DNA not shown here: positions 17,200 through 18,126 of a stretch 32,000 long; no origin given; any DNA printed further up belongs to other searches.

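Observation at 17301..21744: AraC-linked RidA / PurA-like ligase / NimA-like flavoprotein operon with divergent arylformamidase-like hydrolase: candidate uncharacterised small-molecule pathway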

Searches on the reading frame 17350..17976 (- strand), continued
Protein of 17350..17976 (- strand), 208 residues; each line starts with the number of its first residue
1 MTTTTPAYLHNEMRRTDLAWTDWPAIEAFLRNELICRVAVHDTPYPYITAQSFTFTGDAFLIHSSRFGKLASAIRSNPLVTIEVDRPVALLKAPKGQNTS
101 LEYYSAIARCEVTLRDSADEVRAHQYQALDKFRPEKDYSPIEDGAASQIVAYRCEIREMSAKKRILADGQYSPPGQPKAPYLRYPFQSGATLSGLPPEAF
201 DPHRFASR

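Call 64: fold_search(model_id=the predicted structure, library=pdb)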
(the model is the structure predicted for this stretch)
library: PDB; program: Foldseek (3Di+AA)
matches with E <= 10: 522; with E <= 0.001: 152
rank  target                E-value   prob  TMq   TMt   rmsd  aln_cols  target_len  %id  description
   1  6rk0_A                2.3e-12  1.00  0.71  0.70   6.7       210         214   20  Structure of the Flavocytochrome Anf3 from Azotobacter vinelandii (released 2019-05-08)
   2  2fur_B                6.6e-12  1.00  0.69  0.75   2.7       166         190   16  CRYSTAL STRUCTURE OF A PUTATIVE FMN-BINDING PROTEIN (TA1372) FROM THERMOPLASMA ACIDOPHILUM AT 1.80 A RESOLUTION (released 2006-02-28)
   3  2fur_A                7.4e-12  1.00  0.69  0.74   4.6       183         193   16  CRYSTAL STRUCTURE OF A PUTATIVE FMN-BINDING PROTEIN (TA1372) FROM THERMOPLASMA ACIDOPHILUM AT 1.80 A RESOLUTION (released 2006-02-28)
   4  4ybn_A                1.6e-10  1.00  0.71  0.69   6.8       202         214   17  Structure of the FAD and Heme binding protein msmeg_4975 from Mycobacterium smegmatis (released 2015-10-21)
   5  4ybn_B                8.3e-10  1.00  0.66  0.67   6.7       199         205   18  Structure of the FAD and Heme binding protein msmeg_4975 from Mycobacterium smegmatis (released 2015-10-21)
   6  2fg9                  2.0e-09  1.00  0.60  0.74   2.7       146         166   20  CRYSTAL STRUCTURE OF A PUTATIVE 5-NITROIMIDAZOLE ANTIBIOTIC RESISTANCE PROTEIN (BT_3078) FROM BACTEROIDES THETAIOTAOMICR (released 2006-01-10)
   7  1w3o                  5.0e-09  1.00  0.60  0.61   3.4       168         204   19  Crystal structure of NimA from D. radiodurans (released 2004-10-18)
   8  2x1k                  6.6e-09  1.00  0.63  0.64  11.0       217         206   16  H71S mutant of the antibiotic resistance protein NimA from Deinococcus radiodurans (released 2010-11-17)
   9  2x1j                  9.8e-09  1.00  0.63  0.65   7.4       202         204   18  H71A mutant of the antibiotic resistance protein NimA from Deinococcus radiodurans (released 2010-11-17)
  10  9kea_C                9.8e-08  1.00  0.64  0.65   2.8       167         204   12  Crystal structure of LnzB (Streptomyces spp. ) (released 2025-11-12)
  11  2hti                  9.8e-08  1.00  0.51  0.82   5.1       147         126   20  CRYSTAL STRUCTURE OF A FLAVIN-NUCLEOTIDE-BINDING PROTEIN (BH_0577) FROM BACILLUS HALODURANS AT 2.50 A RESOLUTION (released 2006-08-01)
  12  9kea_A                1.5e-07  1.00  0.64  0.65   2.8       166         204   12  Crystal structure of LnzB (Streptomyces spp. ) (released 2025-11-12)
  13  9vyc_A                1.6e-07  1.00  0.60  0.63   2.5       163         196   13  The crystal structure of PaiB from Bacillus stearothermophilus bound to HEM (released 2026-04-01)
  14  9vyc_B                1.6e-07  1.00  0.57  0.61   2.7       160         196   14  The crystal structure of PaiB from Bacillus stearothermophilus bound to HEM (released 2026-04-01)
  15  9or0_B                1.8e-07  1.00  0.56  0.57   5.2       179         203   18  N-hydroxylamine dehydratase (NohD) H2F/F4P/P5S/R6Y/A59N/R144Y/V96A (P1/P2/A1/A2) mutant crystal structure with heme (released 2025-12-03)
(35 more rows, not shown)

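Call 67: search_solved_structures(query=A2, max_evalue=10, show_alignments=5)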
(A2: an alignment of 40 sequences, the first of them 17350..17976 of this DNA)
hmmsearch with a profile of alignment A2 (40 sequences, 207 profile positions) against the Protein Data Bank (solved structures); distinct sequences matched with E-value up to 10: 9.
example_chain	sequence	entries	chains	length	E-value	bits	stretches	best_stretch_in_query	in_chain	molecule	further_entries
2hti_A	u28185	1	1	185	6.9e-10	42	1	9-162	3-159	BH0577 protein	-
2fg9_A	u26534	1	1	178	4.5e-07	32.9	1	18-160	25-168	5-nitroimidazole antibiotic resistance protein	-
6rk0_A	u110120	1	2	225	0.00027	23.8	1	12-119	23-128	Uncharacterized protein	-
2hq9_A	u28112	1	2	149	0.00036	23.4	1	27-84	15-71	Mll6688 protein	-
2fur_A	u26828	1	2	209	0.00044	23.1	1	21-120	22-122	hypothetical protein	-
3u0i_A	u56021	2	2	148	0.019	17.7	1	23-87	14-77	probable FAD-binding, putative uncharacterized protein | Putative uncharacterized protein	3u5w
9bh5_Ch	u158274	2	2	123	0.39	13.4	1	104-158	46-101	Large ribosomal subunit protein uL29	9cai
1w3o_A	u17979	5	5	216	0.7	12.6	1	40-112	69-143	NIMA-RELATED PROTEIN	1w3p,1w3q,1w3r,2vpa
5ekd_A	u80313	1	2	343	0.87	12.3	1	109-161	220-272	Tryptophan--tRNA ligase, mitochondrial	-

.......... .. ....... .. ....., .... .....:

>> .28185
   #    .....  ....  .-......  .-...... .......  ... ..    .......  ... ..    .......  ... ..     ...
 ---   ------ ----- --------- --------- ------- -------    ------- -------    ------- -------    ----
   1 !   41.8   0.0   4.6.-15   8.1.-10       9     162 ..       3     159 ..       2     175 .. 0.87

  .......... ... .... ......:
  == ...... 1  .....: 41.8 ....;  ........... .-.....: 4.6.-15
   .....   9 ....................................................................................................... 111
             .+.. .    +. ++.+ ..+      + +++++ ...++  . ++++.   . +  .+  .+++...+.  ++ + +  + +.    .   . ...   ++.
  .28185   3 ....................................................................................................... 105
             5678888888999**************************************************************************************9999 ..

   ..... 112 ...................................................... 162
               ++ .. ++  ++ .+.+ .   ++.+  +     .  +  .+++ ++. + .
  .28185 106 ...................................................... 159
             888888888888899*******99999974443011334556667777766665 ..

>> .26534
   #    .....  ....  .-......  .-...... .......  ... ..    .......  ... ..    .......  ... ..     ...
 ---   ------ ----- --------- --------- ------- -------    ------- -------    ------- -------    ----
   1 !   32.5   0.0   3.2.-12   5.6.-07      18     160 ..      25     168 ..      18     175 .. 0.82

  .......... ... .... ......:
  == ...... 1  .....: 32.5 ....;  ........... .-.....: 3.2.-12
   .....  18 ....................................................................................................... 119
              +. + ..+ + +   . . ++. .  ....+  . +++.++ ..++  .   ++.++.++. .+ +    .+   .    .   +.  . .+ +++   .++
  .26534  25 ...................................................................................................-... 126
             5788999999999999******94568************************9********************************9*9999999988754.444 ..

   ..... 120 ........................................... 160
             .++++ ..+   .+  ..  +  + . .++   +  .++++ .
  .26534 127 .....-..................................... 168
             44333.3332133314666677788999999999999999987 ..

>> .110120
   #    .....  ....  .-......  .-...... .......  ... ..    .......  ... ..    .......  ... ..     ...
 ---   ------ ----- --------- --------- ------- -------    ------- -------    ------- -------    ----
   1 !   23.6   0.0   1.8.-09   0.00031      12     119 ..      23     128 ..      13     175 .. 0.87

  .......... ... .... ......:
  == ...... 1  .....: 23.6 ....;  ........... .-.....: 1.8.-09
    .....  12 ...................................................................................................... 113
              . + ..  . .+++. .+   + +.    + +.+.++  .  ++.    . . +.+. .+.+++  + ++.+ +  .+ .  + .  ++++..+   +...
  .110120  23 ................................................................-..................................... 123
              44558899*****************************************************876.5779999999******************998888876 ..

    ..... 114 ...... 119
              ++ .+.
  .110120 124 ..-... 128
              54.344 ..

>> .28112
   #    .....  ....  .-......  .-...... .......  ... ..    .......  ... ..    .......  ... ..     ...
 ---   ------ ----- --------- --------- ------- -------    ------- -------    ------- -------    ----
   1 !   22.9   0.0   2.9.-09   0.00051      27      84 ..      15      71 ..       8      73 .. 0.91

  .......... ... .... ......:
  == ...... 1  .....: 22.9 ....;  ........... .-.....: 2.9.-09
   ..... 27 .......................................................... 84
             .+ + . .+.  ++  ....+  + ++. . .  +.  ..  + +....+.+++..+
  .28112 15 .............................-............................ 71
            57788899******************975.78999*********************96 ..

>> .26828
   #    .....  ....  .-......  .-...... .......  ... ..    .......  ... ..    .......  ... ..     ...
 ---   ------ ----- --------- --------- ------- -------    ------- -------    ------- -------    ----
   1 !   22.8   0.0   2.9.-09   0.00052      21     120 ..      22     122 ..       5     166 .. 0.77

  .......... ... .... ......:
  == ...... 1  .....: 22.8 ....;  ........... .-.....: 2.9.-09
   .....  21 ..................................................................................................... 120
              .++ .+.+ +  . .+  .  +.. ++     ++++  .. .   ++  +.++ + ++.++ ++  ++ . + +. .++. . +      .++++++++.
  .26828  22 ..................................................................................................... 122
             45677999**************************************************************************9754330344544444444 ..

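Call 74: find_encoding_contigs(protein=P0338, flank=8000, max_places=2)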
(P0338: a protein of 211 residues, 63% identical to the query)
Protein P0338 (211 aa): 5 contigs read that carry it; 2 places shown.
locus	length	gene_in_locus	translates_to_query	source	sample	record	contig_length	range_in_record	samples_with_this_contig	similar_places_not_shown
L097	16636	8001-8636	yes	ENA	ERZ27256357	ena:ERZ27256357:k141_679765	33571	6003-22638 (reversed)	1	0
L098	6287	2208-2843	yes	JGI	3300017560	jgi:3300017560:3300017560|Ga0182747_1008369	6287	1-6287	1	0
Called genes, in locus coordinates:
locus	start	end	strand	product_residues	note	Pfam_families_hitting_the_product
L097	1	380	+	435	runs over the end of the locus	PF01969:Ni_insertion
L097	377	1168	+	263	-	-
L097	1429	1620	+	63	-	PF06796:NapE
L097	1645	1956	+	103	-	PF03927:NapD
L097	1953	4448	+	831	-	PF04879:Molybdop_Fe4S4, PF00384:Molybdopterin, PF01568:Molydop_binding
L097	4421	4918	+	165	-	PF03892:NapB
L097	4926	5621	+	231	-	PF03264:Cytochrom_NNT, PF14522:Cytochrome_C7 (faint), PF14537:Cytochrom_c3_2 (faint)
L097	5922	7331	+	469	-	PF00083:Sugar_tr, PF06609:TRI12 (weak), PF07690:MFS_1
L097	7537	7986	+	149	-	PF14588:YjgF_endoribonc, PF01042:Ribonuc_L-PSP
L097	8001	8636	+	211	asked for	PF12900:Pyridox_ox_2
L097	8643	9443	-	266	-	PF12833:HTH_18, PF00165:HTH_AraC (weak)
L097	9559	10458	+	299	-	PF00135:COesterase, PF20434:BD-FAE, PF07859:Abhydrolase_3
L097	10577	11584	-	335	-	PF00356:LacI, PF00532:Peripla_BP_1, PF13407:Peripla_BP_4, PF13377:Peripla_BP_3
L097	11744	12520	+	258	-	PF00528:BPD_transp_1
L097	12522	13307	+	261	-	PF00528:BPD_transp_1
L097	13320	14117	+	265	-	PF00005:ABC_tran, PF13401:AAA_22 (faint), PF13304:AAA_21 (faint)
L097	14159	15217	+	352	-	PF09084:NMT1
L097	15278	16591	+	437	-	PF00815:Histidinol_dh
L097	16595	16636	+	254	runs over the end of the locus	PF23441:SDR, PF00106:adh_short, PF01370:Epimerase (weak), PF08659:KR, PF13561:adh_short_C2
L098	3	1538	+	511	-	?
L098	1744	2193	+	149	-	PF14588:YjgF_endoribonc, PF01042:Ribonuc_L-PSP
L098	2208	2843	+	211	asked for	PF12900:Pyridox_ox_2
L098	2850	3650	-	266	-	PF12833:HTH_18, PF00165:HTH_AraC (weak)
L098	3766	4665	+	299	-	PF00135:COesterase, PF20434:BD-FAE, PF07859:Abhydrolase_3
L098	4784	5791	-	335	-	PF00356:LacI, PF00532:Peripla_BP_1, PF13407:Peripla_BP_4, PF13377:Peripla_BP_3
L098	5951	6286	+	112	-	?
